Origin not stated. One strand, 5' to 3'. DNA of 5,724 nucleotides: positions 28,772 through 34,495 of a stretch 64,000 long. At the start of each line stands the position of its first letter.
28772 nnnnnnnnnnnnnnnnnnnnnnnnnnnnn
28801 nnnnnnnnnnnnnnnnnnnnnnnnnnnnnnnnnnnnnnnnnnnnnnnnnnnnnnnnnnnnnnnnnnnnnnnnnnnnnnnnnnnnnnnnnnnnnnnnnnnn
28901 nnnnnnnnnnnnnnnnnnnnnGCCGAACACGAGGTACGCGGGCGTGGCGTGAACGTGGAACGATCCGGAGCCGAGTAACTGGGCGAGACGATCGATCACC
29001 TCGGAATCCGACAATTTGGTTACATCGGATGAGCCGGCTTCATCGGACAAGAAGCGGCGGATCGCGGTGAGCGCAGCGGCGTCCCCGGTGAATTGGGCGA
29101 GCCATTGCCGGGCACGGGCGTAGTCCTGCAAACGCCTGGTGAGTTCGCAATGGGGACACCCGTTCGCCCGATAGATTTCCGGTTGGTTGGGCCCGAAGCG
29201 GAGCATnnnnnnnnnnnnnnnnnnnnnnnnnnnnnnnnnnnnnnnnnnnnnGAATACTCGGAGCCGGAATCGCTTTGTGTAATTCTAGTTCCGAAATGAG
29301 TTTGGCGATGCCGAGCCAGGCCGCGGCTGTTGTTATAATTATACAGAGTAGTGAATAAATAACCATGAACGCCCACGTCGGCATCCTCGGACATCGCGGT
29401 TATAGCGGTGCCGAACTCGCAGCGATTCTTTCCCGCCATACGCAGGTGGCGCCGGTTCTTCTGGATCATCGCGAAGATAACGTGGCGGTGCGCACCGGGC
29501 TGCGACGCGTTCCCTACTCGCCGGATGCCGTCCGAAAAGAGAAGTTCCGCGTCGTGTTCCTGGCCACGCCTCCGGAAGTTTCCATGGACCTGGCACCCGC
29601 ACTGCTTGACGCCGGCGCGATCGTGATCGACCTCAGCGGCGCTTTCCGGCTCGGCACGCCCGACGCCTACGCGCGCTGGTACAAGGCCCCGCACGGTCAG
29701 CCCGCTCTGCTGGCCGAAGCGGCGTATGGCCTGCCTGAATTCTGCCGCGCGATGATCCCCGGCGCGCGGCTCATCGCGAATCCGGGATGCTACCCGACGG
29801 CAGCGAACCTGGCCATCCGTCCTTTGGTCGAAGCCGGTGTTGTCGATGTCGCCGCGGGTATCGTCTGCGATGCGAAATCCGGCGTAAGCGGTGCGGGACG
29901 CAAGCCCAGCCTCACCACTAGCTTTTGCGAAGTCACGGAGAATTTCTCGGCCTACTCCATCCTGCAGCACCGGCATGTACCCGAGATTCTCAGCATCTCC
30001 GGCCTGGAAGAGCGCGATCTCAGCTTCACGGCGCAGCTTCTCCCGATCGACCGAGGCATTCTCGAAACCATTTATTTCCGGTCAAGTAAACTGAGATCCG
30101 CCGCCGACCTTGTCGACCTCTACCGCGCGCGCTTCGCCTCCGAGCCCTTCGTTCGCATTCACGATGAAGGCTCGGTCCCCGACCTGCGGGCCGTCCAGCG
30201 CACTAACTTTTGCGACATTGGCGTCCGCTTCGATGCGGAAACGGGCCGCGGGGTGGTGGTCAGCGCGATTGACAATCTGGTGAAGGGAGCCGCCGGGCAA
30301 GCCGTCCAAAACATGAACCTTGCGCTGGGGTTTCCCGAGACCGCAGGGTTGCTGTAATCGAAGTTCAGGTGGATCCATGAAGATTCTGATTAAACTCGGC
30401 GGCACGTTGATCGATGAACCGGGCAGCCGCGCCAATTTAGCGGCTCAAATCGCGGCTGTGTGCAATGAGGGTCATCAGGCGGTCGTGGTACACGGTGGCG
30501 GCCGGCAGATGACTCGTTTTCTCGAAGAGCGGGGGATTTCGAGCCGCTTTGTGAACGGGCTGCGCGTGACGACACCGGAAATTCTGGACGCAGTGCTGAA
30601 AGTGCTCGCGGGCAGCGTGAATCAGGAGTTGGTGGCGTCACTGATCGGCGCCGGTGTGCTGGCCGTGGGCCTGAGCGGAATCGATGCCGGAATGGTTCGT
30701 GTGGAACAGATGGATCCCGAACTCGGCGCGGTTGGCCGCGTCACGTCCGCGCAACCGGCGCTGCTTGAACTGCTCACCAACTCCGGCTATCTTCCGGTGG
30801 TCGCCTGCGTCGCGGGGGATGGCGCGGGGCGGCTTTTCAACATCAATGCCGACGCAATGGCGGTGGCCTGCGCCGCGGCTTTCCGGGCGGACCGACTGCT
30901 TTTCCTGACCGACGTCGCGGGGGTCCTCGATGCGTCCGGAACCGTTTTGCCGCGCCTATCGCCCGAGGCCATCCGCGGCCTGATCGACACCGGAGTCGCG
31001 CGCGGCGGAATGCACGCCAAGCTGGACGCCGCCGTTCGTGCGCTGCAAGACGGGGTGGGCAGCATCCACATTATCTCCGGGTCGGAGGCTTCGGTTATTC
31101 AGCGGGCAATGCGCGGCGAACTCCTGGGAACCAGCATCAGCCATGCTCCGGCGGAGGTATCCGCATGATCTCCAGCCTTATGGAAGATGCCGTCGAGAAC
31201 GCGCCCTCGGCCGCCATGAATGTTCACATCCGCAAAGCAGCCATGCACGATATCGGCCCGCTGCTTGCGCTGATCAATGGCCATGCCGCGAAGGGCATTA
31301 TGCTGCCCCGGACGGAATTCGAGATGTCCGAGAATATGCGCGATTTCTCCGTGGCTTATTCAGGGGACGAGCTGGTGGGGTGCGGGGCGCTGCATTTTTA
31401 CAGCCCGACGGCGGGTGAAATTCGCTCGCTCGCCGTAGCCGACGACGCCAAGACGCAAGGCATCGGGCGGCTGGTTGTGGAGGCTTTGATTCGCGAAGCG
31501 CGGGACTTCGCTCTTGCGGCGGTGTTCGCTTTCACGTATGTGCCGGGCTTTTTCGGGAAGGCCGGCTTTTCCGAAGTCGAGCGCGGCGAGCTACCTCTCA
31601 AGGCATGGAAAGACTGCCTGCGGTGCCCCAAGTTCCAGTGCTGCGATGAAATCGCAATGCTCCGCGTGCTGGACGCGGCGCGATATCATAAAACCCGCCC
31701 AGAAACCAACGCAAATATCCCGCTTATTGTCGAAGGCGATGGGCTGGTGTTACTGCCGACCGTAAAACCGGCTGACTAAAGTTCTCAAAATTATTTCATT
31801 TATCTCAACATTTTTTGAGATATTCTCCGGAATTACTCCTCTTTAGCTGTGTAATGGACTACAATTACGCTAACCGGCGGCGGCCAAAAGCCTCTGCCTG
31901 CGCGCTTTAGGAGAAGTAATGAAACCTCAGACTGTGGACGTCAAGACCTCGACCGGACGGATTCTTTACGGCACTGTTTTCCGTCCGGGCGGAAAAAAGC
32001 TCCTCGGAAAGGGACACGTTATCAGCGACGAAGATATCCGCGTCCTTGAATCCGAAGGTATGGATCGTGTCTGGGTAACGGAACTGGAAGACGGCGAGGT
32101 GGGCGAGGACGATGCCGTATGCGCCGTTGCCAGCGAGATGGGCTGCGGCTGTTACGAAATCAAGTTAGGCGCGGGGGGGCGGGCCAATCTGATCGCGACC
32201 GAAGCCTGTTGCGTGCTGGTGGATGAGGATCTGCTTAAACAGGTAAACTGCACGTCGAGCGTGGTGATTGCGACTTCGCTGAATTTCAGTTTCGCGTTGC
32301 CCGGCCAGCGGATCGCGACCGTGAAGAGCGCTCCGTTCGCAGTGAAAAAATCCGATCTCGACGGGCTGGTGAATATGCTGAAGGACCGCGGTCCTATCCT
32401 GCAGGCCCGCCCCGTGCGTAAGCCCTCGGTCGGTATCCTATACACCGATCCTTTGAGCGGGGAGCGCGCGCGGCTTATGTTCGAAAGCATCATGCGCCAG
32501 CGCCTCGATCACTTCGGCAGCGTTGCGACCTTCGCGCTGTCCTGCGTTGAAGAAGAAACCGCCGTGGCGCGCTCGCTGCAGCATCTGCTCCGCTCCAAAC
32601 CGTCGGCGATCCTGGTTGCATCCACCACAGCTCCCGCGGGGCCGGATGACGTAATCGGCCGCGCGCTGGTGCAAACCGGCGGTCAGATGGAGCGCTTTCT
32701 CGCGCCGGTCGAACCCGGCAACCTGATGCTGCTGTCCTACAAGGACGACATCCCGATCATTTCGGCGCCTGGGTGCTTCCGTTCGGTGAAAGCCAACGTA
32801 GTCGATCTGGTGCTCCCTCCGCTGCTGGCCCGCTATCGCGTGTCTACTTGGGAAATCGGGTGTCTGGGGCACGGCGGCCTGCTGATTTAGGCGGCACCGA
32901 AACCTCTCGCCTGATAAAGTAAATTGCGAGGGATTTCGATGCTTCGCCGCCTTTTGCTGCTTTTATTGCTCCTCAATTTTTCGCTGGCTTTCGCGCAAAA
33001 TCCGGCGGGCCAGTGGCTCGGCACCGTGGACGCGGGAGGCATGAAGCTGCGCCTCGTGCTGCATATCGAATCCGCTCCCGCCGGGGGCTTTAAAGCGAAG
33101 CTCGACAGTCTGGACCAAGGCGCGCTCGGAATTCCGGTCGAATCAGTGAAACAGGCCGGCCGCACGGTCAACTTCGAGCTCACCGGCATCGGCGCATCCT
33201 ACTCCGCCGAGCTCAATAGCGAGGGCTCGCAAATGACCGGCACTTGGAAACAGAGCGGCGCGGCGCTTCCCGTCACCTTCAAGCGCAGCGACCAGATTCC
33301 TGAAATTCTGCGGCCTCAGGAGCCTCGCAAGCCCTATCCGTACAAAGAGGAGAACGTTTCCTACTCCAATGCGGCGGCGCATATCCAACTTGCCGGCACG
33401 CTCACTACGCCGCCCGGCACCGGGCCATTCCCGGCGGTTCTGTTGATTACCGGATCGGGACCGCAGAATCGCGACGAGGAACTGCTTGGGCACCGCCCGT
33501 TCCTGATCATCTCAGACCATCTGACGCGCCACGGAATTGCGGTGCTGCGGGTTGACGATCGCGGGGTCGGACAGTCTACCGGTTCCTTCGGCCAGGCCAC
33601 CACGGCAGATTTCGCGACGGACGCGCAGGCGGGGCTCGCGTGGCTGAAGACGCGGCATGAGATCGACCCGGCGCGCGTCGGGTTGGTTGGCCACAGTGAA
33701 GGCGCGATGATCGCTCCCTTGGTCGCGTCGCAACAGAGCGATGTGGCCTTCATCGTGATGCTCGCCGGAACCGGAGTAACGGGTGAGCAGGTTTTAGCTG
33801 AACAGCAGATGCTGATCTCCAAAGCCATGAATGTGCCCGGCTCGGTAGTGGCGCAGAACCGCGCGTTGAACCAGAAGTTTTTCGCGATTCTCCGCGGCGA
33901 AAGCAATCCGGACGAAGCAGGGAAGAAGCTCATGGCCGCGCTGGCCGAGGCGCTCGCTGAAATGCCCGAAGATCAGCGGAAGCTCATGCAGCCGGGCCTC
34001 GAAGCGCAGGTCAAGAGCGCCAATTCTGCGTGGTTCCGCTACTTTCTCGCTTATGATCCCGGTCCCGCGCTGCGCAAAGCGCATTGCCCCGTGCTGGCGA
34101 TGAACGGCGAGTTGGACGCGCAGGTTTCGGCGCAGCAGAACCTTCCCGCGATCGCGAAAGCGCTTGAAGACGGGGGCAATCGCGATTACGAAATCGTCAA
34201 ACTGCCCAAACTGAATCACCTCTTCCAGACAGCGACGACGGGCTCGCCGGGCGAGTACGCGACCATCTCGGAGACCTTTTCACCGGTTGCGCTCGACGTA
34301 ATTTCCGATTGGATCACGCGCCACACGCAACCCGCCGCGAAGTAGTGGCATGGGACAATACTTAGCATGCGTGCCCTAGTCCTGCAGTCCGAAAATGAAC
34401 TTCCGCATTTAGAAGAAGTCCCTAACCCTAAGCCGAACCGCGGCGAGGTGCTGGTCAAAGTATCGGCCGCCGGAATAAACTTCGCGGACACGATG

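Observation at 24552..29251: Orphan DUF4123-adaptor operon with an atypical, signal-less PT-repeat/CarboxypepD_reg cargo and no VgrG/PAAR/T6SS genes nearby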

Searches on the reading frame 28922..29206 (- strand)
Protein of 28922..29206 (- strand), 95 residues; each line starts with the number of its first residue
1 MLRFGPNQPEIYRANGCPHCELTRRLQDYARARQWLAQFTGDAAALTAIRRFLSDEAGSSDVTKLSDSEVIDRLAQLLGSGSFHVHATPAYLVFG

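Call 57: search_protein_representatives(alignment_id=A4)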
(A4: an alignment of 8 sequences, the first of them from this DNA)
Query: 8 sequences, 95 profile positions. Proteins with E-value up to 0.001 (for the whole library): 324; up to 1e-10: 56; up to 1e-30: 1. The best 150 are listed.
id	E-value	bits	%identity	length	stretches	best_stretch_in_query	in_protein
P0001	8.8e-41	153.9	-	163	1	1-95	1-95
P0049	3.4e-28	113.5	-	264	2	9-89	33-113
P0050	8.4e-20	86.6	-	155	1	1-89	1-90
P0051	3.4e-19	84.7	-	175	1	1-93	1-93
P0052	8.5e-19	83.4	-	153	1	7-90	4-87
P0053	1.9e-18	82.3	-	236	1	1-89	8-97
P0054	4.3e-18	81.2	-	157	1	8-89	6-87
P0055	1.1e-17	79.8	-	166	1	7-89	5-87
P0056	7.3e-17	77.2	-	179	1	1-87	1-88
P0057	1.3e-16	76.4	-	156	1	1-89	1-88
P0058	6.8e-16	74.1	-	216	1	1-90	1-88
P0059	1.0e-15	73.6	-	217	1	1-87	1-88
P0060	2.1e-15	72.6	-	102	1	8-89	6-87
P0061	3.1e-15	72.0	-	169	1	6-90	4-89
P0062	2.3e-14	69.2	-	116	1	1-89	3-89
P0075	7.7e-13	64.3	-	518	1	1-88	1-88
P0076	8.0e-13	64.3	-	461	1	1-87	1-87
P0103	1.0e-10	57.5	-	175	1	4-92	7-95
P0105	1.4e-10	57.1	-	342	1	19-89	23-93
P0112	4.9e-10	55.3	-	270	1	9-89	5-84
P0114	6.0e-10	55.1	-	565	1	7-88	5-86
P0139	1.9e-08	50.2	-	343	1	7-90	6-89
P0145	3.2e-08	49.5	-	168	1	3-85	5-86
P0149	5.0e-08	48.9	-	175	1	10-89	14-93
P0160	1.5e-07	47.4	-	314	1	4-88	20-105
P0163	2.0e-07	46.9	-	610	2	7-88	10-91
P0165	2.5e-07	46.6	-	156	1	24-83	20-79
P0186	1.0e-06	44.7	-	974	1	7-88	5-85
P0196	2.2e-06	43.7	-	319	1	19-90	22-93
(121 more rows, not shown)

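Call 59: search_protein_families(library=pfam, proteins=[P0075, P0076, P0114, P0163, P0186, P0105, P0139, P0160, P0112, P0196], max_evalue=0.05)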
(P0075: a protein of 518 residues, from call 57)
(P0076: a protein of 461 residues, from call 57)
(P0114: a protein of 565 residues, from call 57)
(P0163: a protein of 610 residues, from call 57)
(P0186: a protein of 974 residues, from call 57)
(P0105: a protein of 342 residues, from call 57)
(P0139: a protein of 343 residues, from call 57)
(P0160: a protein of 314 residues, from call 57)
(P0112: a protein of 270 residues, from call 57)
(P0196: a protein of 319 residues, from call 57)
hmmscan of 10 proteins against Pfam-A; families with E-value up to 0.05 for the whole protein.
P0075 (518 aa): 0 families

P0076 (461 aa): 1 family
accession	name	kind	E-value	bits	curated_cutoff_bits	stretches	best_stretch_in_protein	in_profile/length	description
PF01471.23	PG_binding_1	-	7e-05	23.4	23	1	394-441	8-57/57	Putative peptidoglycan binding domain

P0114 (565 aa): 3 families
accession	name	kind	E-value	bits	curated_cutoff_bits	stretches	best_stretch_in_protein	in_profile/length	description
PF13620.12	CarboxypepD_reg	-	5e-08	33.6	32.3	1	128-205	3-82/82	Carboxypeptidase regulatory-like domain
PF13715.12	CarbopepD_reg_2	-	0.011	16.2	32.2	1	131-206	5-78/88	CarboxypepD_reg-like domain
PF13115.11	YtkA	-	0.027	15.5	25.9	0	123-178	18-72/85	YtkA-like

P0163 (610 aa): 2 families
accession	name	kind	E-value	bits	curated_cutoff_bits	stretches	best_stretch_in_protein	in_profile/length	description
PF13923.12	zf-C3HC4_2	-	0.045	14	27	0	580-602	9-33/40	Zinc finger, C3HC4 type (RING finger)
PF00097.31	zf-C3HC4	-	0.049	13.9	21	0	583-595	14-26/40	Zinc finger, C3HC4 type (RING finger)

P0186 (974 aa): 0 families

P0105 (342 aa): 0 families

P0139 (343 aa): 2 families
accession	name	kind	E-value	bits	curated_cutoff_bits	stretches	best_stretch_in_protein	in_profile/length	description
PF01471.23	PG_binding_1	-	2.1e-11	44.3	23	1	288-338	6-55/57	Putative peptidoglycan binding domain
PF08823.16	PG_binding_2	-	0.014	16.1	21.1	1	285-321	16-52/74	Putative peptidoglycan binding domain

P0160 (314 aa): 1 family
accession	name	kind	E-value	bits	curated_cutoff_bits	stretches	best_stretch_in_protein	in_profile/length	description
PF19560.4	DUF6082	-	0.02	14.9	26.7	0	161-212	11-61/163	Family of unknown function (DUF6082)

P0112 (270 aa): 0 families

P0196 (319 aa): 0 families

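Call 67: find_encoding_contigs(protein=P0145, flank=10000, max_places=2)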
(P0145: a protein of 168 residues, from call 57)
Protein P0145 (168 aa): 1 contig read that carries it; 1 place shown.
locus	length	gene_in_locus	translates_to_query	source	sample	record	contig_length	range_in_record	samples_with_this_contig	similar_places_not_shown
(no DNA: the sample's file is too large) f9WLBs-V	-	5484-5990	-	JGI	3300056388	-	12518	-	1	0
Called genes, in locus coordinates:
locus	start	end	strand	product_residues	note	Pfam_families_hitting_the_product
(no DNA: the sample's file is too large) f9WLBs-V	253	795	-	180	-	PF10134:RPA (weak)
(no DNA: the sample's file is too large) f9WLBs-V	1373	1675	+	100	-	PF01022:HTH_5, PF12840:HTH_20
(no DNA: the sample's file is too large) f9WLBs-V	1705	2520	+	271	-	PF01135:PCMT, PF13489:Methyltransf_23, PF01209:Ubie_methyltran, PF06325:PrmA, PF13847:Methyltransf_31, PF08241:Methyltransf_11, PF08242:Methyltransf_12, PF13649:Methyltransf_25, +3 more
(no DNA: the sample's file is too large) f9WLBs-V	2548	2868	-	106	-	PF00893:Multi_Drug_Res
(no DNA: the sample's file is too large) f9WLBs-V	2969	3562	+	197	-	PF00574:CLP_protease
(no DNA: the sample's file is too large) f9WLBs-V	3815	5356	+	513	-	PF13229:Beta_helix (faint)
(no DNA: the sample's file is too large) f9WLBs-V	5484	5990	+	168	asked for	-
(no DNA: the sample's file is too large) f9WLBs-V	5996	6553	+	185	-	PF13503:DUF4123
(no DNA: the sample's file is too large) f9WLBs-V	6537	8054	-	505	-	-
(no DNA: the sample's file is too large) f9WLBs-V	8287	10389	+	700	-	PF19335:HMBD (weak), PF12768:Rax2 (faint)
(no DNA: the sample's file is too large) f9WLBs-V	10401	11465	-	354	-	-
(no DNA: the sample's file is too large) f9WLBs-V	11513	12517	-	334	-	?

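Call 89: list_cluster_members(proteins=[P0051, P0056, P0075, P0103, P0114, P0149, P0163, P0165, P0186, P0053])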
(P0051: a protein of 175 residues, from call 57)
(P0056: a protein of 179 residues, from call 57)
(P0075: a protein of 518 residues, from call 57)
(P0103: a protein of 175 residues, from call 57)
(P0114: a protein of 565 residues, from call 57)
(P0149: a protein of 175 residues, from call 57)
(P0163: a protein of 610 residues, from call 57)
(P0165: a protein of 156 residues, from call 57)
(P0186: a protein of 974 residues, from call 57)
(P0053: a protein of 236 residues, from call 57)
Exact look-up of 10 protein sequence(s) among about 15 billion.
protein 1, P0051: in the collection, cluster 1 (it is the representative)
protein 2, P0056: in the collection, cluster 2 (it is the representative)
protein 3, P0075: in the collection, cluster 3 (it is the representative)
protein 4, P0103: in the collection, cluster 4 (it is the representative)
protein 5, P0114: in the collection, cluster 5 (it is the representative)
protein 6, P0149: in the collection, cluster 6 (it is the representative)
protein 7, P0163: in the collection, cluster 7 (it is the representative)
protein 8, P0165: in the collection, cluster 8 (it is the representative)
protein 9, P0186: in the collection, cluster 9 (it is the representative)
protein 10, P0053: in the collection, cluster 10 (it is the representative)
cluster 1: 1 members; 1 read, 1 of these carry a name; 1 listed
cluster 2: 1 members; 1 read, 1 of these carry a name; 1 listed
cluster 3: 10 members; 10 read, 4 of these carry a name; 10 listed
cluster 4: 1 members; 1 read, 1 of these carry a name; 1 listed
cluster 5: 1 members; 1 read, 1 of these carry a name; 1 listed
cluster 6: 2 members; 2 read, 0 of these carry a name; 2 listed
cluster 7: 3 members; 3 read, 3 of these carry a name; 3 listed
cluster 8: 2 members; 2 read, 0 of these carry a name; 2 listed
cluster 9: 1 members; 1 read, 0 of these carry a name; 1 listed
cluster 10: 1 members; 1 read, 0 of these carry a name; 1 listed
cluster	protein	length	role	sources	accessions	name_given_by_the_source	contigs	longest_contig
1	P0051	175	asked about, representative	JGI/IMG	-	hypothetical protein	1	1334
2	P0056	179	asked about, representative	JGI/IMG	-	hypothetical protein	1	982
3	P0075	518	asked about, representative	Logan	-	-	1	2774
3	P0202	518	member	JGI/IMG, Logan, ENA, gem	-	hypothetical protein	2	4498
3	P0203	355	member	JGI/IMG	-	predicted Zn-dependent protease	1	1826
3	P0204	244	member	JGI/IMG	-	hypothetical protein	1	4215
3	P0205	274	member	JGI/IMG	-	predicted Zn-dependent protease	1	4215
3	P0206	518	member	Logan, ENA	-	-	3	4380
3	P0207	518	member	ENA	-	-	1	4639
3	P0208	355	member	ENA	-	-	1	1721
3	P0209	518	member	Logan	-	-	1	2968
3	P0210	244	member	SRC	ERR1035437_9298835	-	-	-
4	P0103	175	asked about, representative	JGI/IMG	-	hypothetical protein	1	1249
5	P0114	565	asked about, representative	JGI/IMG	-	hypothetical protein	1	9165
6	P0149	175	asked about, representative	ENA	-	-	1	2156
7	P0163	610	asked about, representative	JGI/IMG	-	hypothetical protein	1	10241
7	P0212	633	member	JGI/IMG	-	hypothetical protein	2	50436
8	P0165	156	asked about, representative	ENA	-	-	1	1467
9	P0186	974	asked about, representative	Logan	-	-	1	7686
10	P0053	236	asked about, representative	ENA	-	-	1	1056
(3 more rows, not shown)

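Call 90: find_encoding_contigs(protein=P0212, flank=10000, max_places=2)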
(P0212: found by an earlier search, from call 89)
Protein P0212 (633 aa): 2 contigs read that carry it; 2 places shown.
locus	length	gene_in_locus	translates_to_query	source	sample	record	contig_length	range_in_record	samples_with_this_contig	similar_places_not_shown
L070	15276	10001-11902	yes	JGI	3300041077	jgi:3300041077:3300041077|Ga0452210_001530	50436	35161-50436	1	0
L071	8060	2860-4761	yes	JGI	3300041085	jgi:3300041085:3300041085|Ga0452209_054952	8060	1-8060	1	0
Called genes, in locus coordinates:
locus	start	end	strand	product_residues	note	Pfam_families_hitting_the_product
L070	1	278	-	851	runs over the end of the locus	PF12770:CHAT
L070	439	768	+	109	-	-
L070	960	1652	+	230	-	PF02678:Pirin, PF17954:Pirin_C_2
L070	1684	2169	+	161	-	-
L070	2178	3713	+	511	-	PF09360:zf-CDGSH, PF01645:Glu_synthase, PF01070:FMN_dh (weak)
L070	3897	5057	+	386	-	PF13519:VWA_2 (weak), PF00691:OmpA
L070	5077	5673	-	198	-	-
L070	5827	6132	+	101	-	PF25213:HVO_A0261_N (weak), PF01638:HxlR, PF12840:HTH_20 (faint)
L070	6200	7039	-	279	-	PF13622:4HBT_3, PF03061:4HBT (faint), PF20789:4HBT_3C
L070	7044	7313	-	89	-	-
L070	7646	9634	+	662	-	PF01694:Rhomboid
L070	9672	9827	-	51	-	-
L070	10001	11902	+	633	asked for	-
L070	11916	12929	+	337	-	-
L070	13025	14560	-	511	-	PF13231:PMT_2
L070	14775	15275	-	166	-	?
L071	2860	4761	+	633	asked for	-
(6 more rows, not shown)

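Call 91: find_encoding_contigs(protein=P0114, flank=10000, max_places=2)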
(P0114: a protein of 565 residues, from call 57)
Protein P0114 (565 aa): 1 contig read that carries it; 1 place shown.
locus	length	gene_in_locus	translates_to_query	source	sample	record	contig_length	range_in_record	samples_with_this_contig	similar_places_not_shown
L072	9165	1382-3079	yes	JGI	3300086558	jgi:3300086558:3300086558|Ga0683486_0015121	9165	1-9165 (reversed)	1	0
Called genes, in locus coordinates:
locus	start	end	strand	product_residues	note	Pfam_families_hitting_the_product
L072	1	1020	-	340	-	?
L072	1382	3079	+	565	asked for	PF13620:CarboxypepD_reg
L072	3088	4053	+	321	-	-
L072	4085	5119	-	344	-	PF03668:RapZ-like_N, PF22740:PapZ_C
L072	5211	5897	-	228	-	PF16321:Ribosom_S30AE_C (weak)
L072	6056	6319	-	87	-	-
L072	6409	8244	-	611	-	PF00474:SSF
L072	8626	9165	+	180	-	?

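Call 94: search_protein_families(library=pfam, proteins=[L070:10001-11902:+, L070:11916-12929:+], max_evalue=0.001)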
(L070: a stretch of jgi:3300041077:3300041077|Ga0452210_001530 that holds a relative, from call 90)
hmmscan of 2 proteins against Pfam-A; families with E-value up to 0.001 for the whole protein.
L070:10001-11902:+ (633 aa): 0 families

L070:11916-12929:+ (337 aa): 0 families

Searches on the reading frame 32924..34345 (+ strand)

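Call 46: search_protein_families(library=pfam, proteins=[window:32924-34345:+], max_evalue=0.0001)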
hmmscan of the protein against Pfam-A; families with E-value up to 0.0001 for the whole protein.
window:32924-34345:+ (473 aa): 7 families
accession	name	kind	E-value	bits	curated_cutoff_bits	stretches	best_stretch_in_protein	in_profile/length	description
PF02129.25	Peptidase_S15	-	3e-12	47.2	23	1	154-405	3-239/262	X-Pro dipeptidyl-peptidase (S15 family)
PF12146.15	Hydrolase_4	-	3.2e-11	43.4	27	1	197-329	24-140/239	Serine aminopeptidase, S33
PF00326.27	Peptidase_S9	-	9e-11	42.1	22.6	0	200-286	10-99/213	Prolyl oligopeptidase family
PF12697.13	Abhydrolase_6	-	1.6e-09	39.2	26.3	1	198-435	21-207/217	Alpha/beta hydrolase family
PF08840.17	BAAT_C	-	1.7e-07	32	20.9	1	237-300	9-72/210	BAAT / Acyl-CoA thioester hydrolase C terminal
PF00561.26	Abhydrolase_1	-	1.3e-06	28.7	25.8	1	190-415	13-226/245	alpha/beta hydrolase fold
PF01738.24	DLH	-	8.5e-06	25.9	21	0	222-282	69-129/217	Dienelactone hydrolase family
